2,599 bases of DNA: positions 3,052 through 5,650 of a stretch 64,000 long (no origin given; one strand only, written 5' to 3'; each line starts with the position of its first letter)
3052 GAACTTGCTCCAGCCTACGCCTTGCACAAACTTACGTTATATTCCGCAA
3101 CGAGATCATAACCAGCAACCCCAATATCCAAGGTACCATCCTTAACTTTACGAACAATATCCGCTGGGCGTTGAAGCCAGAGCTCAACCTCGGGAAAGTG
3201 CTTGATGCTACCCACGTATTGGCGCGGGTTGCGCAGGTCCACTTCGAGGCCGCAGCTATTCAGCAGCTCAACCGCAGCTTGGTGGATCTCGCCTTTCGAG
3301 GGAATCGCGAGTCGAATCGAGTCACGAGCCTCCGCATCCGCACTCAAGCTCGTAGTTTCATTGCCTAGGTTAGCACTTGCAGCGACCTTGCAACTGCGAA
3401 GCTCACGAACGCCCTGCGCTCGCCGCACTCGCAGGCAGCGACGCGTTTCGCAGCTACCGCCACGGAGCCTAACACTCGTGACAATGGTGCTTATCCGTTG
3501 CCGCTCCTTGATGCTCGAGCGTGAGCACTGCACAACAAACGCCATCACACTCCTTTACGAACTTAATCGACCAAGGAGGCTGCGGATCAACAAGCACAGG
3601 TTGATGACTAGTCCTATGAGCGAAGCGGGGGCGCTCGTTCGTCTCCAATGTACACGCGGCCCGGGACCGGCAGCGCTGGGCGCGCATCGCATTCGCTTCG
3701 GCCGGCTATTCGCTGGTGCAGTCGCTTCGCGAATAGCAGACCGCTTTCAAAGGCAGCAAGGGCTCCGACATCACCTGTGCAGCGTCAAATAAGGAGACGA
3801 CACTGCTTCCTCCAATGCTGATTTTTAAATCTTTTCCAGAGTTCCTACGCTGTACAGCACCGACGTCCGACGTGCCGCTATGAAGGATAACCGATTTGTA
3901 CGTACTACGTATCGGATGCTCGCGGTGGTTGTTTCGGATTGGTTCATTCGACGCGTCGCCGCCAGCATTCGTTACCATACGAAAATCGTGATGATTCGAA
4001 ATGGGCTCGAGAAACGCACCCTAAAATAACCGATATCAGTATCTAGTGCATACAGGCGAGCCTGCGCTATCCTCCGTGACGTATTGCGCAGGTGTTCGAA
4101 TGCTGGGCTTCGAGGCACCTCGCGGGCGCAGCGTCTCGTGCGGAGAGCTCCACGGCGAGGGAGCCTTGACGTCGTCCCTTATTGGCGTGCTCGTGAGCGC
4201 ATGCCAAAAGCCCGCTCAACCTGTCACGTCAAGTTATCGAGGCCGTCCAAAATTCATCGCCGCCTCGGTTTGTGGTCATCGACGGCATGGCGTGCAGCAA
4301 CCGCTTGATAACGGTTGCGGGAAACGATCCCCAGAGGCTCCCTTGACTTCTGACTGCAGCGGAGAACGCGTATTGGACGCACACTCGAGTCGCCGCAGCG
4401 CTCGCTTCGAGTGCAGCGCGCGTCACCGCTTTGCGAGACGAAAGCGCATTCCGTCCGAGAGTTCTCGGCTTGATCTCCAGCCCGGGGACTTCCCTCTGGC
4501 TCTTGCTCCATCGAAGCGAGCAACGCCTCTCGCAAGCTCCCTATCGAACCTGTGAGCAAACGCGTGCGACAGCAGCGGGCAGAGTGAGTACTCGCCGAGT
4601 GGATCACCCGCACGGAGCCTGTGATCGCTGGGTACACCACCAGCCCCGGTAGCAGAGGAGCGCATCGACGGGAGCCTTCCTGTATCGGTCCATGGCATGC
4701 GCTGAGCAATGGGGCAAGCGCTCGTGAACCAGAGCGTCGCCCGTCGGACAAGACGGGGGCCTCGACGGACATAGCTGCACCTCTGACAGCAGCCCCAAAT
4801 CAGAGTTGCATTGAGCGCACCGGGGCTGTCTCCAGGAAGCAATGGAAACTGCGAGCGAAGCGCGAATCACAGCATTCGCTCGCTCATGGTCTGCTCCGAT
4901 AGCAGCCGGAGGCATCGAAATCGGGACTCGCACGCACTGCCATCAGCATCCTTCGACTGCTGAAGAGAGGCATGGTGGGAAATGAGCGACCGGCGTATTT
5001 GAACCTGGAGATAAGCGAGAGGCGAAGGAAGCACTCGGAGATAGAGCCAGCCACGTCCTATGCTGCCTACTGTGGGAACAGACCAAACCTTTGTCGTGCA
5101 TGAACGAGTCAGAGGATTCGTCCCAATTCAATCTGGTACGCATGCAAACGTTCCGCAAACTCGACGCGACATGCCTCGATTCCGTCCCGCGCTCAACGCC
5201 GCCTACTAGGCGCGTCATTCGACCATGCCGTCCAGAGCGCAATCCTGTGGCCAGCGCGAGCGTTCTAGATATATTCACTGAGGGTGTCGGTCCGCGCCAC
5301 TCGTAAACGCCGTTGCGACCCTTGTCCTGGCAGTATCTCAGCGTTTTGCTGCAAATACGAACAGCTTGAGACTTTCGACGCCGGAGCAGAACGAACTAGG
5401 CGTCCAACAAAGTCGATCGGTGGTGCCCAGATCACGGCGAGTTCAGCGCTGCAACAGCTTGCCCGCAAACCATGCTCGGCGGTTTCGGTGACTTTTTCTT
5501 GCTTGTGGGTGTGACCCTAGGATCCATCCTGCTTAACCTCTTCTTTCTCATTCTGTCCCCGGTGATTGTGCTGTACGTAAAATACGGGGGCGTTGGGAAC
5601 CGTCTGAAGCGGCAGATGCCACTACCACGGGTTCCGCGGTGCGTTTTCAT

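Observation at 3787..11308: A two-gene cassette (SDR plus TPT-type transporter) bracketed by 1.34-kb near-identical direct repeats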

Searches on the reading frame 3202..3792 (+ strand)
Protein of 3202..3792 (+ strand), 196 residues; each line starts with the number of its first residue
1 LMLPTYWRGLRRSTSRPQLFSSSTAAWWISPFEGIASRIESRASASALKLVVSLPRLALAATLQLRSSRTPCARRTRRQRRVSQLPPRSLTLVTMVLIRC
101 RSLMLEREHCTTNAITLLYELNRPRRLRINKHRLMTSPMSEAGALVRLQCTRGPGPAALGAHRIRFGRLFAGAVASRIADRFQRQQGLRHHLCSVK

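Call 10: search_protein_families(library=pfam, proteins=[window:3202-3792:+], max_evalue=0.01)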
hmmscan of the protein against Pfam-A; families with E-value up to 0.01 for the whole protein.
window:3202-3792:+ (196 aa): 0 families

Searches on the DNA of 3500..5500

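Call 15: search_rna_families(source=window, start=3500, end=5500, threshold=evalue, max_evalue=1)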
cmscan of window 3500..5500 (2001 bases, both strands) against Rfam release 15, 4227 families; matches with E-value up to 1: 0.
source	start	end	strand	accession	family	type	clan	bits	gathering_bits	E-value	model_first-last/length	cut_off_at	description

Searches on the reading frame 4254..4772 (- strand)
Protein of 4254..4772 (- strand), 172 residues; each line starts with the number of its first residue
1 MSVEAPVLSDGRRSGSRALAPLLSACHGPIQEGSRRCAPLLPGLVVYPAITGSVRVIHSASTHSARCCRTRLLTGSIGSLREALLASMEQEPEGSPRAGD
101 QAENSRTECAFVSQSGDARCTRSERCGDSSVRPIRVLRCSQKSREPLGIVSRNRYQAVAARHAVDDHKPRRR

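Call 10: search_protein_families(library=pfam, proteins=[window:4254-4772:-], max_evalue=0.01)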
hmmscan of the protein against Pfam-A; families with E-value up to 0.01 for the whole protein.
window:4254-4772:- (172 aa): 0 families

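Call 17: find_encoding_contigs(protein=window:4257-4772:-, flank=10000, max_places=10)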
Protein window:4257-4772:- (172 aa): 3 contigs read that carry it; 3 places shown.
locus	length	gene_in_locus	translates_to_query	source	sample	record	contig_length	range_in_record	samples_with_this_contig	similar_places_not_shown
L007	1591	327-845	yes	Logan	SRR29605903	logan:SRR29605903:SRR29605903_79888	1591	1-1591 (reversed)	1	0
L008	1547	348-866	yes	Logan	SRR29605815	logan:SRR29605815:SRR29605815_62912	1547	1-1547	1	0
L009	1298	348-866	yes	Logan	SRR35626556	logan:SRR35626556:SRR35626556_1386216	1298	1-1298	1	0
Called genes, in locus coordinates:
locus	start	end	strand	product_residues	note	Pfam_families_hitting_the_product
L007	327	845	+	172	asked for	-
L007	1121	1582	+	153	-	-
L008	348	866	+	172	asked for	-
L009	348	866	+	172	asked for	-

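Call 41: find_homologous_proteins(query=window:4257-4772:-, max_evalue=0.01)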
Query window:4257-4772:- (172 aa): 1 proteins with E <= 0.01 among 332 candidates.
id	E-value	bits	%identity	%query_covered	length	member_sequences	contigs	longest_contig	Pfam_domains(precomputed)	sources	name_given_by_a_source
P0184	6.4e-104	363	99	100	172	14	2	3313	-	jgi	jgi:hypothetical protein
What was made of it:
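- The 172-aa ORF has no homologue outside its own cluster (call 41).
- Tried and rejected: A 5.8-billion-protein search with the 172-aa ORF returned only its own cluster (call 41).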
